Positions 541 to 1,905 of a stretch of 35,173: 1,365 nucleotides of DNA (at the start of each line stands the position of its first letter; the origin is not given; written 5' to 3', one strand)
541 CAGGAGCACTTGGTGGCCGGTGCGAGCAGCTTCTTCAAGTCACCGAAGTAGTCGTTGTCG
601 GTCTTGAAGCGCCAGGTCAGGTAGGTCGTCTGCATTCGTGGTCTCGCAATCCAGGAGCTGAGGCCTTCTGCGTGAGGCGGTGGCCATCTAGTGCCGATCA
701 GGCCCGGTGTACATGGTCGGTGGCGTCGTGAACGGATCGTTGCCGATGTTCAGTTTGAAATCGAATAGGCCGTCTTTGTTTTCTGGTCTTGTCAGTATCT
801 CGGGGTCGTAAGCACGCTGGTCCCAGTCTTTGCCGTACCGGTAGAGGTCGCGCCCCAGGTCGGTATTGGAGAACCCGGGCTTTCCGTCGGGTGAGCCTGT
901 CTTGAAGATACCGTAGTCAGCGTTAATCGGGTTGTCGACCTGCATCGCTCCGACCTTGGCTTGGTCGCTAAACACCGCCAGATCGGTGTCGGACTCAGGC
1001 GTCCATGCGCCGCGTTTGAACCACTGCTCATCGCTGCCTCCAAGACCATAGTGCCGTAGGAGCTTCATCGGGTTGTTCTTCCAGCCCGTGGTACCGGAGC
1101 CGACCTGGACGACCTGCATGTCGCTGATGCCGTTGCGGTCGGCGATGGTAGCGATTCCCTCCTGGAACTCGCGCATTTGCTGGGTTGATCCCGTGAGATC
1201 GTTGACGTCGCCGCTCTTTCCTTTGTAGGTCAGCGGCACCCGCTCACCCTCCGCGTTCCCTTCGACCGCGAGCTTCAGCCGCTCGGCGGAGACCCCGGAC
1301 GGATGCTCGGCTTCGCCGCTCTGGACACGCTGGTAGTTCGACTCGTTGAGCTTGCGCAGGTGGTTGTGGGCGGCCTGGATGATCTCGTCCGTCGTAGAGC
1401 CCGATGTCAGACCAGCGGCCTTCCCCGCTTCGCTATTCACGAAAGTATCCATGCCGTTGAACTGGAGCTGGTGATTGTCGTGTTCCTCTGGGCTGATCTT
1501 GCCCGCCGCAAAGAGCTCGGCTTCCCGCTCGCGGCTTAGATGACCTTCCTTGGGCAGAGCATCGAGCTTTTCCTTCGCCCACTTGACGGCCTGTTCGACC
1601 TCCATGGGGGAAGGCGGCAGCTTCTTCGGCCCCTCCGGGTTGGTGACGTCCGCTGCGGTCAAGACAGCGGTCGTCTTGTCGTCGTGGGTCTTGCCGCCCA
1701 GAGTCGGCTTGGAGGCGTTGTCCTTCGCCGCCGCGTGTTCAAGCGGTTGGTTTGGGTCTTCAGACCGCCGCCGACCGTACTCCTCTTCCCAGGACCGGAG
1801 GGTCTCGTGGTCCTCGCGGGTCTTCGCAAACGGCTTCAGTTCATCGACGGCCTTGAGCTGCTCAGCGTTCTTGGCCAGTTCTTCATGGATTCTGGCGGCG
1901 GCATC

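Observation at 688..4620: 1310-aa toxin-like protein combining bacterial annexin repeats with a glycine-zipper region and a variable C-terminal domain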

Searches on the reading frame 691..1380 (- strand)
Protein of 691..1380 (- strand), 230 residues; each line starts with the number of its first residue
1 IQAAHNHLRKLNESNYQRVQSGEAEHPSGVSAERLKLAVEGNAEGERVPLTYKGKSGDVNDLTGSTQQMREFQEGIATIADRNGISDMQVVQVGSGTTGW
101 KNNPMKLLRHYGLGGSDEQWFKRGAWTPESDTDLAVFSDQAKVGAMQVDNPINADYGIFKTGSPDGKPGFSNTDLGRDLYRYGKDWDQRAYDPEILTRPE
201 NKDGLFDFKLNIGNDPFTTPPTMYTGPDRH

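Call 32: search_solved_structures(query=A1, max_evalue=10, show_alignments=2)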
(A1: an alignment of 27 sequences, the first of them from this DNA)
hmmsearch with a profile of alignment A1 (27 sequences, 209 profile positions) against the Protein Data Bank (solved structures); distinct sequences matched with E-value up to 10: 2.
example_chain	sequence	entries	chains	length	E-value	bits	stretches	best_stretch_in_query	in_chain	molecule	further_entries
1uuj_A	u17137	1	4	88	0.42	13.5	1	127-201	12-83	PLATELET-ACTIVATING FACTOR ACETYLHYDROLASE IB ALPHA SUBUNIT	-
8iaz_A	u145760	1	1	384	8.5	9.3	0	4-85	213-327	Transposase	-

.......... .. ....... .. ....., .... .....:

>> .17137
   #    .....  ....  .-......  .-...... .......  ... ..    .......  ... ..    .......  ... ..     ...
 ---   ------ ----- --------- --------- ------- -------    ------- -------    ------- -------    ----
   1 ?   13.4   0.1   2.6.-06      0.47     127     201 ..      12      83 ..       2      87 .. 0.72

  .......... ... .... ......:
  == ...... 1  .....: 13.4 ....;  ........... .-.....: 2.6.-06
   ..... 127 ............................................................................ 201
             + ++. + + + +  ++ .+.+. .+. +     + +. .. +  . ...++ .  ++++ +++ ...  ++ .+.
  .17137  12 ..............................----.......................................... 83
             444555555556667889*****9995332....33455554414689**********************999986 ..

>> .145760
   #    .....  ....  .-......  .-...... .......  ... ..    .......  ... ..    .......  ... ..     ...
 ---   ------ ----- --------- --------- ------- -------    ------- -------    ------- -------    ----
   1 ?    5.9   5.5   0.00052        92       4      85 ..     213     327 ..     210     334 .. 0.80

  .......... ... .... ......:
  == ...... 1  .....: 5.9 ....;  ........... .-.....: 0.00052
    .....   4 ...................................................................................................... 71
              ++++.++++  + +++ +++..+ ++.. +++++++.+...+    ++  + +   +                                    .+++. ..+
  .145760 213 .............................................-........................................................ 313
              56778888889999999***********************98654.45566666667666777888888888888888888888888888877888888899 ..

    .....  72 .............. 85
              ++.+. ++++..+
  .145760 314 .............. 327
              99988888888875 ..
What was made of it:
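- Tried and rejected: Nothing found (call 32).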

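Call 38: predict_structure(alignment_id=A1)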
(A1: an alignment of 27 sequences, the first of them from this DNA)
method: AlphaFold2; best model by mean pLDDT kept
length: 230 residues; sequences in the alignment: 27
mean_pLDDT: 96.5   pTM: 0.91
mean pLDDT of the five models: 96.5, 96.0, 95.5, 95.0, 94.8
residues with pLDDT >= 90: 227; 70-90: 3; 50-70: 0; < 50: 0
segments of 3 or more residues with pLDDT < 50: none
pLDDT, mean of each block of 10 residues (from residue 1): 94 98 95 98 98 95 98 98 98 97 96 98 96 98 97 95 94 98 97 95 95 95 95
secondary structure, 60 per line:
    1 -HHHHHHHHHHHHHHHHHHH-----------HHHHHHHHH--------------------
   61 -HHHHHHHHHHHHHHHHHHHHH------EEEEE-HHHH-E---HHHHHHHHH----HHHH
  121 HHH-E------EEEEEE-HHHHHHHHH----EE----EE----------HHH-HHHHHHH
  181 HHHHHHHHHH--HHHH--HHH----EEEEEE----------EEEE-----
elements in order: H2-20 H32-40 H62-82 E89-93 H95-98 H104-112 H117-123 E132-137 H139-147 H174-190 H193-196 E206-211 E222-225

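Call 45: fold_search(model_id=the predicted structure, library=pdb)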
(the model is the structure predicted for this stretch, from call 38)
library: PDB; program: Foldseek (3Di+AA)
matches with E <= 10: 93; with E <= 0.001: 0
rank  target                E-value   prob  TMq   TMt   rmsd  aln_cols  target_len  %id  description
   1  7ae9_G                5.2e-01  0.23  0.26  0.38   8.6       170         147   14  Crystal structure of mono-AMPylated HEPN(R46E) toxin in complex with MNT antitoxin (released 2020-12-30)
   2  6yx5_B                5.2e-01  0.11  0.21  0.16  13.3       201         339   12  Structure of DrrA from Legionella pneumophilia in complex with human Rab8a (released 2020-12-23)
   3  6ywn                  6.7e-01  0.12  0.21  0.15  10.0       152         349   14  CutA in complex with CMPCPP (released 2020-08-05)
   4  7bv5_D                9.2e-01  0.03  0.15  0.12  15.8       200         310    8  Crystal structure of the yeast heterodimeric ADAT2/3 (released 2020-11-18)
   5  2q0d_A                1.2e+00  0.09  0.25  0.19  12.2       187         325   11  Terminal uridylyl transferase 4 from Trypanosoma brucei with bound ATP (released 2007-08-28)
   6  7bv5_C                1.3e+00  0.02  0.13  0.12  17.1       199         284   10  Crystal structure of the yeast heterodimeric ADAT2/3 (released 2020-11-18)
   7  7ae2_B                1.9e+00  0.11  0.26  0.38   6.4       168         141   14  Crystal structure of HEPN(H107A-Y109F) toxin in complex with MNT antitoxin (released 2020-12-30)
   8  4uhl_A                1.9e+00  0.02  0.12  0.07  18.1       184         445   14  HUMAN STEROL 14-ALPHA DEMETHYLASE (CYP51) IN COMPLEX WITH VFV IN P1 SPACE GROUP (released 2016-06-15)
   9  8e2s_C                2.2e+00  0.02  0.11  0.15  12.8        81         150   14  Crystal structure of TadAC-1.19 (released 2023-01-11)
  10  7ae9_H                2.4e+00  0.09  0.16  0.25   6.7        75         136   17  Crystal structure of mono-AMPylated HEPN(R46E) toxin in complex with MNT antitoxin (released 2020-12-30)
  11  2q0f_A                2.4e+00  0.06  0.23  0.17   8.4       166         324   12  Terminal uridylyl transferase 4 from Trypanosoma brucei with bound UTP and UMP (released 2007-08-28)
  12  7cph_A                2.4e+00  0.02  0.11  0.15  12.9        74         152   18  Crystal structure of tRNA adenosine deaminase from Bacillus subtilis (released 2021-06-02)
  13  2a8n_B                2.5e+00  0.03  0.12  0.19  11.2        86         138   15  Biochemical and Structural Studies of A-to-I Editing by tRNA:A34 Deaminases at the Wobble Position of Transfer RNA (released 2005-09-27)
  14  7nz9_A                2.5e+00  0.02  0.11  0.15  10.7        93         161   15  Crystal structure of mouse ADAT2/ADAT3 tRNA deamination complex V128L mutant (released 2021-05-05)
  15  2b3j_C                2.7e+00  0.02  0.11  0.15  11.9        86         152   12  Crystal Structure of Staphylococcus aureus tRNA Adenosine Deaminase, TadA, in Complex with RNA (released 2006-01-24)
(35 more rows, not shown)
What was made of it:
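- The top-ranked PDB folds are MNT, DrrA, CutA and TUT4 (call 45).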

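Call 53: find_homologous_proteins(query=window:691-1380:-, max_evalue=0.001)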
Query window:691-1380:- (230 aa): 7 proteins with E <= 0.001 among 142 candidates.
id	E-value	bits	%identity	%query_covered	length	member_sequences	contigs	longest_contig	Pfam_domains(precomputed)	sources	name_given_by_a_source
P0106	6.1e-94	332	67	99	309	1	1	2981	-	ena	-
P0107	1.0e-39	154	40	97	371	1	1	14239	PF05488.19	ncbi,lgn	-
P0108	5.0e-33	133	42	93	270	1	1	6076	-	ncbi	ncbi:hypothetical protein BE17_26580, partial [Sorangium cellulosum]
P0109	5.2e-29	119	42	85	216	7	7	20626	-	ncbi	ncbi:MAG: hypothetical protein ACXV5J_04935 [Candidatus Angelobacter sp.]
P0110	2.2e-28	117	40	87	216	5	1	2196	-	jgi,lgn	jgi:hypothetical protein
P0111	2.5e-28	117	40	86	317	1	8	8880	-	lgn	-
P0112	1.2e-9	56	33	81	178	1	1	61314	-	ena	-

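Call 55: find_encoding_contigs(protein=P0107, flank=6000, max_places=2)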
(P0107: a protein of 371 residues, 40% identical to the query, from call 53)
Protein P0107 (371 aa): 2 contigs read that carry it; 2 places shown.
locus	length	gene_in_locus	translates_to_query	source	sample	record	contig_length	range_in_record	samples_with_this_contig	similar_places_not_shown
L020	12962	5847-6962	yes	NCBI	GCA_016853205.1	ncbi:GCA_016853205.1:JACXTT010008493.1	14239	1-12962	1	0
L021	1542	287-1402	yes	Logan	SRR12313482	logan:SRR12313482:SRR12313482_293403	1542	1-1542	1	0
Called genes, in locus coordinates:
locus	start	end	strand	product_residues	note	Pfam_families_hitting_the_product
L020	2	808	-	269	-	?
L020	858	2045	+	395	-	PF07075:NamZ_N, PF20732:NamZ_C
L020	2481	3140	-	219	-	-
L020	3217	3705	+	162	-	-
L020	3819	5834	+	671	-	PF05954:Phage_GPD, PF04717:Phage_base_V, PF22178:Gp5_trimer_C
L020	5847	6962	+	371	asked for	PF05488:PAAR_motif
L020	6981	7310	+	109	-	-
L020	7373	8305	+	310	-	PF13503:DUF4123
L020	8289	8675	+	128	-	-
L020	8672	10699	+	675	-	-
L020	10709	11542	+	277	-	-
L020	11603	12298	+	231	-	-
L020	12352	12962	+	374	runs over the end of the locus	-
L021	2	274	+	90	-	?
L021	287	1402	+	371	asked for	PF05488:PAAR_motif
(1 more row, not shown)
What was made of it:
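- The same warhead-immunity pair sits in a VgrG-PAAR-DUF4123 locus, typical of antibacterial T6SS effectors (call 55).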

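Call 56: find_encoding_contigs(protein=P0109, flank=6000, max_places=2)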
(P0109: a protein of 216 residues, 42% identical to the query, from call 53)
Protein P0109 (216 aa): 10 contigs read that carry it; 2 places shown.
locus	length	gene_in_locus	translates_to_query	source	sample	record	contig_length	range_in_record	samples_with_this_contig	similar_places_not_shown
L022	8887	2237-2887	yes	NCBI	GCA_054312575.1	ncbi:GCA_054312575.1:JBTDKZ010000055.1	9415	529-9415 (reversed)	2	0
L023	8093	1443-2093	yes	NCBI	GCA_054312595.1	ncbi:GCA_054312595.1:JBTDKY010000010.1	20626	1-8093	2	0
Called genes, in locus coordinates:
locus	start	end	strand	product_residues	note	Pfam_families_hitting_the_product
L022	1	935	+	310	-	PF01593:Amino_oxidase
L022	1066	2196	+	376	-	PF00355:Rieske, PF00848:Ring_hydroxyl_A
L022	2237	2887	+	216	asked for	-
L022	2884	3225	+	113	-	-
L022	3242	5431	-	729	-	PF00676:E1_dh, PF02779:Transket_pyr, PF02780:Transketolase_C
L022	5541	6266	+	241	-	PF00702:Hydrolase, PF13419:HAD_2, PF13242:Hydrolase_like (weak)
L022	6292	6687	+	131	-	-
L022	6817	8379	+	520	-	PF00070:Pyr_redox (faint), PF00743:FMO-like, PF07992:Pyr_redox_2 (faint), PF13450:NAD_binding_8 (weak), PF13738:Pyr_redox_3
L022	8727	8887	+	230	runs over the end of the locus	PF04851:ResIII, PF00270:DEAD (weak), PF17757:UvrB_inter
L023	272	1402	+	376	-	PF00355:Rieske, PF00848:Ring_hydroxyl_A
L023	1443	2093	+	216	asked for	-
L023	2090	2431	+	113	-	-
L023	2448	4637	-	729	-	PF00676:E1_dh, PF02779:Transket_pyr, PF02780:Transketolase_C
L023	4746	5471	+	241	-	PF00702:Hydrolase, PF12710:HAD (weak), PF13419:HAD_2, PF13242:Hydrolase_like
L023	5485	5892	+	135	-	-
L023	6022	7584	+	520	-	PF00070:Pyr_redox (faint), PF00743:FMO-like, PF07992:Pyr_redox_2 (faint), PF13450:NAD_binding_8 (weak), PF13738:Pyr_redox_3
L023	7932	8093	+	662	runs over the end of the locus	PF00270:DEAD (faint), PF04851:ResIII, PF17757:UvrB_inter, PF27431:UvrB_3rd, PF00271:Helicase_C, PF12344:UvrB, PF02151:UVR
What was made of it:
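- The warhead plus 113-aa gene also exists as a stand-alone overlapping pair that looks like a TA module (L022/L023, call 56).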

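Call 81: fold_search(model_id=the predicted structure, library=viral)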
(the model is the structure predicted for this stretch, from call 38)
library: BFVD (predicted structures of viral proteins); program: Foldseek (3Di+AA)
matches with E <= 10: 39; with E <= 0.001: 0
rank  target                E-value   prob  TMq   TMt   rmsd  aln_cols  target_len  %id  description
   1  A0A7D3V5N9            1.1e-02  0.82  0.36  0.09   9.6       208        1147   14  Uncharacterized protein [Fadolivirus FV1/VV64]
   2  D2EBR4                2.8e+00  0.02  0.19  0.21  11.6       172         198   13  Hypothetical phage protein [Pseudomonas phage phi2]
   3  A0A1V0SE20            3.0e+00  0.01  0.10  0.03  12.3        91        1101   12  Deoxycytidylate deaminase [Indivirus ILV1]
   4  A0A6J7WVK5            3.2e+00  0.04  0.21  0.14   8.8       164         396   12  Uncharacterized protein [uncultured Caudovirales phage]
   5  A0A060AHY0            3.6e+00  0.02  0.15  0.24  14.7       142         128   13  (no name in the UniProt tables at hand)
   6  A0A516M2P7            3.9e+00  0.01  0.15  0.21  18.1       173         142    9  (no name in the UniProt tables at hand)
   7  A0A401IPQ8            3.9e+00  0.00  0.08  0.04  17.9       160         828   10  Wsv139-like protein (Fragment) [Sesarmops intermedium nimavirus]
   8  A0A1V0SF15            4.4e+00  0.02  0.22  0.12  10.9       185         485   11  Uncharacterized protein [Hokovirus HKV1]
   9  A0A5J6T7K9            5.0e+00  0.01  0.10  0.15  10.8        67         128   12  (no name in the UniProt tables at hand)
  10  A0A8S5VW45            5.6e+00  0.01  0.12  0.15  17.6       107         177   13  (no name in the UniProt tables at hand)
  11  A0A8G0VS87            5.6e+00  0.00  0.10  0.05  21.1       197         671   14  (no name in the UniProt tables at hand)
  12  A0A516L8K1            6.0e+00  0.02  0.08  0.28   8.9        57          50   10  (no name in the UniProt tables at hand)
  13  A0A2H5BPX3            6.0e+00  0.02  0.21  0.21  15.0       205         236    9  Uncharacterized protein [Vibrio phage Vp_R1]
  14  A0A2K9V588            6.0e+00  0.01  0.12  0.20   9.6        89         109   10  Uncharacterized protein [Lactobacillus phage Satyr]
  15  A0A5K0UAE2            6.0e+00  0.00  0.12  0.10  18.3       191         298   13  C2H2-type domain-containing protein [Yasminevirus sp. GU-2018]
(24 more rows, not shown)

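Call 96: search_protein_families(library=pfam, alignment_id=A1, max_evalue=10)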
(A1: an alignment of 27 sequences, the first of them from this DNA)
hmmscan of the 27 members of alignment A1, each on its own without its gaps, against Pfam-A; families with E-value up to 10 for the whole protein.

A. member 1, seq(230 aa): 1 family
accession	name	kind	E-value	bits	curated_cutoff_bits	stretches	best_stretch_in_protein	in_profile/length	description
PF01909.29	NTP_transf_2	-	0.045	14.6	21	1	121-172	23-47/93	Nucleotidyltransferase domain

B. families by the number of members that match (of 27 scanned): 14 families
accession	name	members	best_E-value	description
PF01909.29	NTP_transf_2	3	0.045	Nucleotidyltransferase domain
PF19960.5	EAD7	1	0.0031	Effector-associated domain 7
PF23229.2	DUF7067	1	0.047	Alpha-glucan water dikinase, DUF7067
PF09832.14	DUF2059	1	0.068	Uncharacterized protein conserved in bacteria (DUF2059)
PF14436.11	EndoU_bacteria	1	0.07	Bacterial EndoU nuclease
PF09277.16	Erythro-docking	1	0.095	Erythronolide synthase, docking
PF10384.14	Scm3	1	0.1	Centromere protein Scm3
PF14171.11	SpoIISA_toxin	1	0.11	Toxin SpoIISA, type II toxin-antitoxin system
PF00297.29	Ribosomal_L3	1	0.13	Ribosomal protein L3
PF20330.3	DUF6625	1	0.14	Family of unknown function (DUF6625)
PF03747.19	ADP_ribosyl_GH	1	0.18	ADP-ribosylglycohydrolase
PF18580.7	HTH_SUN2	1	0.21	SUN2 helix-turn-helix domain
PF02591.20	Zn_ribbon_9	1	0.33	C4-type zinc ribbon domain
PF10197.14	Cir_N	1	6.9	N-terminal domain of CBF1 interacting co-repressor CIR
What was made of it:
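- NTP_transf_2 is the only Pfam family hit by more than one member (call 96). The PDB profile search found nothing (calls 32, 45, 81, 96).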

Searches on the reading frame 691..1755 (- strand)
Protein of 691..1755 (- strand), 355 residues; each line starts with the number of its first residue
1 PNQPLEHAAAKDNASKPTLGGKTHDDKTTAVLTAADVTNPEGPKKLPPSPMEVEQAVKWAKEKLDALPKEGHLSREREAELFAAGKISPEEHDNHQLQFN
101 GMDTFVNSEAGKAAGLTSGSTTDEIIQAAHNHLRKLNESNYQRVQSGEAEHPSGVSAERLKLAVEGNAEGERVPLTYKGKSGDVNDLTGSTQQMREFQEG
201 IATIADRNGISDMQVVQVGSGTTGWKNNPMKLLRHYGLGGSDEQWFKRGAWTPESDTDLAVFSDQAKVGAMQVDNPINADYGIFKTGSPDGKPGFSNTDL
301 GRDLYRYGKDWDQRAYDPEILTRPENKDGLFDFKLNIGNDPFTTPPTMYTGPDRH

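Call 24: search_protein_representatives(protein=window:691-1755:-)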
Query: 355 residues. Proteins with E-value up to 0.001 (for the whole library): 67; up to 1e-10: 50; up to 1e-30: 7. The best 67 are listed.
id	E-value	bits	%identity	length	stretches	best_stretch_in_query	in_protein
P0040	1.3e-205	699.0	89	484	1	6-354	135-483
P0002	1.1e-199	679.5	85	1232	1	1-355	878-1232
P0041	7.5e-197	670.2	85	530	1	12-354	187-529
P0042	4.8e-75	269.5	52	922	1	78-348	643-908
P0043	1.5e-49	185.6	51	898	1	126-352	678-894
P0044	4.3e-32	128.3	48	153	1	125-274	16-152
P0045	8.7e-32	127.2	51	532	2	137-353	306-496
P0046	2.3e-29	119.3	80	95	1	290-355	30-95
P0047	3.9e-26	108.7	46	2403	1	137-350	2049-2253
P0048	1.3e-25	107.0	40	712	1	133-344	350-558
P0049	3.6e-25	105.5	53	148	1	224-320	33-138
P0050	2.5e-24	102.7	68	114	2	230-299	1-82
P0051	3.5e-24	102.2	42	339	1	110-349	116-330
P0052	6.8e-24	101.3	44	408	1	136-348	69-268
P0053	8.4e-24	101.0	39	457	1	137-343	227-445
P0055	7.0e-23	98.0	46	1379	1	139-344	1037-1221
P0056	7.9e-23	97.8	47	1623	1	138-345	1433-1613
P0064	6.1e-21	91.6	44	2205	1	134-347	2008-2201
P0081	4.4e-15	72.3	40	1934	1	140-345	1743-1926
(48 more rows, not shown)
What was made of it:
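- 67 relatives, mostly at C-terminal ends of 900-2500-aa proteins (call 24).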

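Call 25: search_protein_families(library=pfam, proteins=[P0047, P0056, P0064, P0081, P0055], max_evalue=0.001)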
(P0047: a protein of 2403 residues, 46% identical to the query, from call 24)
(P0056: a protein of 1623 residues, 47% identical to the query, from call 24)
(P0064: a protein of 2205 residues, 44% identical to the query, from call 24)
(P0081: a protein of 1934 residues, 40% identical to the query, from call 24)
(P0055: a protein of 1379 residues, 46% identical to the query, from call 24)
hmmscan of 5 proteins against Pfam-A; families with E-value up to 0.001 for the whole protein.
P0047 (2403 aa): 2 families
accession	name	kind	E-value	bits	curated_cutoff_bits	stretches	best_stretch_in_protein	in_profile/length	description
PF07661.19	MORN_2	-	2.2e-48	156.9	29.6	0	75-93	2-20/22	MORN repeat variant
PF22547.2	2H-SAK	-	1.7e-11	44.9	27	1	2301-2378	34-116/124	Swiss Army Knife, 2H phosphoesterase domain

P0056 (1623 aa): 1 family
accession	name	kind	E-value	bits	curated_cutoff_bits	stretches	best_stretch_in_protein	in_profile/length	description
PF13699.11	eCIS_core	-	2.3e-15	57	22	1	14-71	15-78/79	eCIS core domain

P0064 (2205 aa): 1 family
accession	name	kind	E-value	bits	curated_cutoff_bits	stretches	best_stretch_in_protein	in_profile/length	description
PF13699.11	eCIS_core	-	3.2e-49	165.4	22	2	361-438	1-78/79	eCIS core domain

P0081 (1934 aa): 1 family
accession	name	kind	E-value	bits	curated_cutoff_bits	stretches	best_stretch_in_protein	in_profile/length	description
PF22547.2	2H-SAK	-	2.4e-08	34.7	27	1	1451-1527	29-116/124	Swiss Army Knife, 2H phosphoesterase domain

P0055 (1379 aa): 1 family
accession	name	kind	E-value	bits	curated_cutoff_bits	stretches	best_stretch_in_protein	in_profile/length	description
PF22547.2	2H-SAK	-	2.9e-13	50.6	27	1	1274-1355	28-117/124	Swiss Army Knife, 2H phosphoesterase domain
